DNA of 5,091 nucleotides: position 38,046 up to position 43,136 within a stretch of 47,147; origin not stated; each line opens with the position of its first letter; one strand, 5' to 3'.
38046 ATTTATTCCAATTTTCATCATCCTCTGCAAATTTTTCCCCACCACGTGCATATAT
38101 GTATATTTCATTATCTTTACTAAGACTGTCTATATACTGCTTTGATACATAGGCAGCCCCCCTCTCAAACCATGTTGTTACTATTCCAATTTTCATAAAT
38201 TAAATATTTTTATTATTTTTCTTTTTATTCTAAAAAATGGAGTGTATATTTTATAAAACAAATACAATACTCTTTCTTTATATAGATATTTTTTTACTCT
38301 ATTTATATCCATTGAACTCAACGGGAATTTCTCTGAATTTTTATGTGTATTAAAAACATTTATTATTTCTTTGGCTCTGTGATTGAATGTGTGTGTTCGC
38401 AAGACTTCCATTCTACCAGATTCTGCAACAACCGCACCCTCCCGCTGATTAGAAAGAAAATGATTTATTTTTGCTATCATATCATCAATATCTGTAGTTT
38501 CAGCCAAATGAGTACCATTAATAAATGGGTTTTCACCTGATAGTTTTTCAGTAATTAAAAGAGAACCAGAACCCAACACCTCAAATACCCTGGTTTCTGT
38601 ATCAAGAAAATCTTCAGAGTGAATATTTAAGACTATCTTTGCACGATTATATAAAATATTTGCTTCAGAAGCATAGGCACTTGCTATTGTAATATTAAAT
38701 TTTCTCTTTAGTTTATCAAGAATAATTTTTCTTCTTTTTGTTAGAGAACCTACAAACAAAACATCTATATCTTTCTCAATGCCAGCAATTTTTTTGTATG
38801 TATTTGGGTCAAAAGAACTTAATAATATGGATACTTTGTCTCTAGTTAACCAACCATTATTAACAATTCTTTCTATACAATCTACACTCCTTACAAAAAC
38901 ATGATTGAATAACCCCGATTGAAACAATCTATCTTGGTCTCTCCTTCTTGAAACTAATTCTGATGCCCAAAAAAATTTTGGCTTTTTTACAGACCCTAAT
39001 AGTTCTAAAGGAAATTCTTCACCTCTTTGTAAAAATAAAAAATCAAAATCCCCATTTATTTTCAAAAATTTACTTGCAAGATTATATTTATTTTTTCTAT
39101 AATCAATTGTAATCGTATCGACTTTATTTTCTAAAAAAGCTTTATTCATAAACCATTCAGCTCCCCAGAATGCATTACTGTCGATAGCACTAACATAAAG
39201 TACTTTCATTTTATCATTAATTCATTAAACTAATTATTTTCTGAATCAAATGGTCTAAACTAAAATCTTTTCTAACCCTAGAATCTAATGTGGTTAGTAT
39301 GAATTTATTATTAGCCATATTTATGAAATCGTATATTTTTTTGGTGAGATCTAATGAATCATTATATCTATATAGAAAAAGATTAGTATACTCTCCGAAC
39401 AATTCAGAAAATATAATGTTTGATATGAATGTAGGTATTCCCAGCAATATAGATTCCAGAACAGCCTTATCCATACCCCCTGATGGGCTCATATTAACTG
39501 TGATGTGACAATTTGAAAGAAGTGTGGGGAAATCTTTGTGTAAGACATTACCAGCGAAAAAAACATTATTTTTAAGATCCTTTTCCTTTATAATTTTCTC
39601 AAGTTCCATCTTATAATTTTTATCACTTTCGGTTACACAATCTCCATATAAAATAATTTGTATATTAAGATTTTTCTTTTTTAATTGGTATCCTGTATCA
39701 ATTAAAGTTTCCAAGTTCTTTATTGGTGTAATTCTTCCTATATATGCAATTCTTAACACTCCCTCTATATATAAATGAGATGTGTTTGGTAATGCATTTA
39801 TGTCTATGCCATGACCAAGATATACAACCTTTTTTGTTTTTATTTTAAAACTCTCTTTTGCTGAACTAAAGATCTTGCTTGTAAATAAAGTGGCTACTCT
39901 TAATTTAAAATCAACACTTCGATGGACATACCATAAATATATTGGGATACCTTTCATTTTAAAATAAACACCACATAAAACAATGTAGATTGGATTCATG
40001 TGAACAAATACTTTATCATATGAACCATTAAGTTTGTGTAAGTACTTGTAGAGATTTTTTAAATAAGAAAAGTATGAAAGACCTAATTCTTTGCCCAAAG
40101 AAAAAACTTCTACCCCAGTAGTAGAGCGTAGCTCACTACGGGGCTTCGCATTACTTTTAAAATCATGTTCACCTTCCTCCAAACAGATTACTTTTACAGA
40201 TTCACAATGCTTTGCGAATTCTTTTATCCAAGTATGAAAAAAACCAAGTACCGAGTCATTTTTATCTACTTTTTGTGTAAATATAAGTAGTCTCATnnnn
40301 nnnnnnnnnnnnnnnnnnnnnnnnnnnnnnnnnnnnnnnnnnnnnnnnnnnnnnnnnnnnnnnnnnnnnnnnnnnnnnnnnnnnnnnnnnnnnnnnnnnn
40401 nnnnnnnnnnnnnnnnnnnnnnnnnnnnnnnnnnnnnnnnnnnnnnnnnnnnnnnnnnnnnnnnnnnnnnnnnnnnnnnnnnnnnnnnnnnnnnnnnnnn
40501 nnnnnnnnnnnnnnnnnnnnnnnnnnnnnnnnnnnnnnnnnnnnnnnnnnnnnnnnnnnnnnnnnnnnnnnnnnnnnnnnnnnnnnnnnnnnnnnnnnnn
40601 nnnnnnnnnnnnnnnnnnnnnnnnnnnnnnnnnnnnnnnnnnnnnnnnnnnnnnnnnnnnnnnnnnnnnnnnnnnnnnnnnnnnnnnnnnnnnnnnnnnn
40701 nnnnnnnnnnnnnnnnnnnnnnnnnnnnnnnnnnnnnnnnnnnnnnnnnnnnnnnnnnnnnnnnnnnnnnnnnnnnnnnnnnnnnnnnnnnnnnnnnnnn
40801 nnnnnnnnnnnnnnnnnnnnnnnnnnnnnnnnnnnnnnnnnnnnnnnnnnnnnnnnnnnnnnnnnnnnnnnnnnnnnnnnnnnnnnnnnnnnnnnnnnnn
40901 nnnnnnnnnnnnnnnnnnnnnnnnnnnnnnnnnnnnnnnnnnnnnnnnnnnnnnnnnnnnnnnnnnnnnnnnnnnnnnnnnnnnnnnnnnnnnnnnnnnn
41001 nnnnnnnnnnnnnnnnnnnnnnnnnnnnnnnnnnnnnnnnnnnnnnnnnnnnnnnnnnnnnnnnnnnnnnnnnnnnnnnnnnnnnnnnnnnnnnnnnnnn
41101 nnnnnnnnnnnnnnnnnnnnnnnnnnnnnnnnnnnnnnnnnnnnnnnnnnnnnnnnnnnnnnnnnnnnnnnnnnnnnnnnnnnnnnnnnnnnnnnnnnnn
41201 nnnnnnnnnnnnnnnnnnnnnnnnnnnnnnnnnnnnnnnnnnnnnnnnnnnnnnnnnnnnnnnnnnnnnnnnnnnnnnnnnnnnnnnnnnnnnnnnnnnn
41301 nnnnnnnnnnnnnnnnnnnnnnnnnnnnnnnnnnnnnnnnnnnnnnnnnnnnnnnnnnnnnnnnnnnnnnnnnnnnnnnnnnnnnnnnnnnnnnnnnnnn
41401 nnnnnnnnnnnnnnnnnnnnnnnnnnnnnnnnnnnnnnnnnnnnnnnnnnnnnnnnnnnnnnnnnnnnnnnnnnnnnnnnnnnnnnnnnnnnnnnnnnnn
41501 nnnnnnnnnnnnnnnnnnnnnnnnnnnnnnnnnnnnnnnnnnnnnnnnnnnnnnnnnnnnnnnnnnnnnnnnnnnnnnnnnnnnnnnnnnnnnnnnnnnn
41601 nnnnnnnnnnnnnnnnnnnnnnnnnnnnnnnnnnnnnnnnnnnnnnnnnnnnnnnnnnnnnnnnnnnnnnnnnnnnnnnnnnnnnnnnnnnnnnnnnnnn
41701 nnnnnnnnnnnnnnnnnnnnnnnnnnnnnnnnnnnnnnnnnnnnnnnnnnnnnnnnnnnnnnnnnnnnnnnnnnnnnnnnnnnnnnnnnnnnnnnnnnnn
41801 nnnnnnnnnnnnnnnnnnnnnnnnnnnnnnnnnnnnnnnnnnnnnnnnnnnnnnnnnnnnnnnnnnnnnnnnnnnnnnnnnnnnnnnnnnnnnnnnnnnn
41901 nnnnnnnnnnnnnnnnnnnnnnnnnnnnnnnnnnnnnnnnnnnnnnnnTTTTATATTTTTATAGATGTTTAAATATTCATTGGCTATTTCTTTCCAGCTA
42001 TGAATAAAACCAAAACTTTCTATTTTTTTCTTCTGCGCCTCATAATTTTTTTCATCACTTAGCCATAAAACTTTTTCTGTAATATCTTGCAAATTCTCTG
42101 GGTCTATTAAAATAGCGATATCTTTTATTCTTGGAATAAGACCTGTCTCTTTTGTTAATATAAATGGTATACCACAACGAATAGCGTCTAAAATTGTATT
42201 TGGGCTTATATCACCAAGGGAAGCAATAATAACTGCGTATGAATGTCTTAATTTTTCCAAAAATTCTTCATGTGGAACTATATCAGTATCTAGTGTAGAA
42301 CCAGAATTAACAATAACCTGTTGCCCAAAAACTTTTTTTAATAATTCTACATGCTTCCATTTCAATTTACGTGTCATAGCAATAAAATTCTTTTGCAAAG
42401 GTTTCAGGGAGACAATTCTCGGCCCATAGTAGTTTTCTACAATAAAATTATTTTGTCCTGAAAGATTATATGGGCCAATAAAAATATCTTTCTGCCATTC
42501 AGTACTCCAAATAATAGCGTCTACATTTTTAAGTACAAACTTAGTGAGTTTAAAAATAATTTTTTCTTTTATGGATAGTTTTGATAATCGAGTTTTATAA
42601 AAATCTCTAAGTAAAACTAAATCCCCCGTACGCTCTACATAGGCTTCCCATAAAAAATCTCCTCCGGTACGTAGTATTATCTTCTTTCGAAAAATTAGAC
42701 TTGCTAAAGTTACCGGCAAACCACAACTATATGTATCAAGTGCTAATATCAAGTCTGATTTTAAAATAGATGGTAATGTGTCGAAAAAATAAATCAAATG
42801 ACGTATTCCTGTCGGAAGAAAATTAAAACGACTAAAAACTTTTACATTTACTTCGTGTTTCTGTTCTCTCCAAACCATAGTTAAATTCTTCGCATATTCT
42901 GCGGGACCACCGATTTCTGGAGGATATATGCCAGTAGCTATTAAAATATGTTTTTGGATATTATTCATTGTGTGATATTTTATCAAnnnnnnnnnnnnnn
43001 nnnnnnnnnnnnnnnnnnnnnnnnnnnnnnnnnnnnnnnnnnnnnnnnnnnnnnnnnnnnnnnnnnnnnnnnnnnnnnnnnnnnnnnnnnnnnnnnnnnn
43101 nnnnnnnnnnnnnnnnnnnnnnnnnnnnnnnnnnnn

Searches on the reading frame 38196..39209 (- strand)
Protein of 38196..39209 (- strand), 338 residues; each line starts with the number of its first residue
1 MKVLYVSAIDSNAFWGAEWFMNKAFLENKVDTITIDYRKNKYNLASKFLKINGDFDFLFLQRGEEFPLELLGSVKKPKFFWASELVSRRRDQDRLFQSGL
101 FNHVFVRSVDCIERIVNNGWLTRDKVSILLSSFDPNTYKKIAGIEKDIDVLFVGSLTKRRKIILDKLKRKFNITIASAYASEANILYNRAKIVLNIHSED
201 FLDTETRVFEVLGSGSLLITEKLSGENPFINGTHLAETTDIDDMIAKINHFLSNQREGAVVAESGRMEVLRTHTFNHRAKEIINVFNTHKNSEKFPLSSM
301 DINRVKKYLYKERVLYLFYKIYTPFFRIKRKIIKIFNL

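Call 44: search_protein_families(library=pfam, proteins=[window:38196-39209:-], max_evalue=0.001)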
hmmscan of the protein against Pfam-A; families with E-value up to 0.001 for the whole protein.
window:38196-39209:- (338 aa): 1 family
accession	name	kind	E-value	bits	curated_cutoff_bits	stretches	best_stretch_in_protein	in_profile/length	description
PF13524.12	Glyco_trans_1_2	-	9.3e-19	68.2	25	1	161-283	3-143/144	Glycosyl transferase-like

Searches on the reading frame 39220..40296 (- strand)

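Call 44: search_protein_families(library=pfam, proteins=[window:39220-40296:-], max_evalue=0.001)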
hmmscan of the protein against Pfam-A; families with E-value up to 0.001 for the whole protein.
window:39220-40296:- (359 aa): 2 families
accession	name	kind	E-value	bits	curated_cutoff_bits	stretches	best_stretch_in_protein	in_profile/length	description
PF00534.26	Glycos_transf_1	-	4.7e-16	59.2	26.4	1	182-327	17-158/172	Glycosyl transferases group 1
PF13692.12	Glyco_trans_1_4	-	5.1e-14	53.2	27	1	182-325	3-140/142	Glycosyl transferases group 1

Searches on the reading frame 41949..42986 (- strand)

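Call 44: search_protein_families(library=pfam, proteins=[window:41949-42986:-], max_evalue=0.001)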
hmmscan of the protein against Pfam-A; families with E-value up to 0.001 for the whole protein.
window:41949-42986:- (346 aa): 2 families
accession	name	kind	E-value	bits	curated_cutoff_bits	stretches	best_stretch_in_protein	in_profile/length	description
PF13692.12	Glyco_trans_1_4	-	0.00021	22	27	1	243-310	71-140/142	Glycosyl transferases group 1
PF00534.26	Glycos_transf_1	-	0.00081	19.4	26.4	0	239-318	83-165/172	Glycosyl transferases group 1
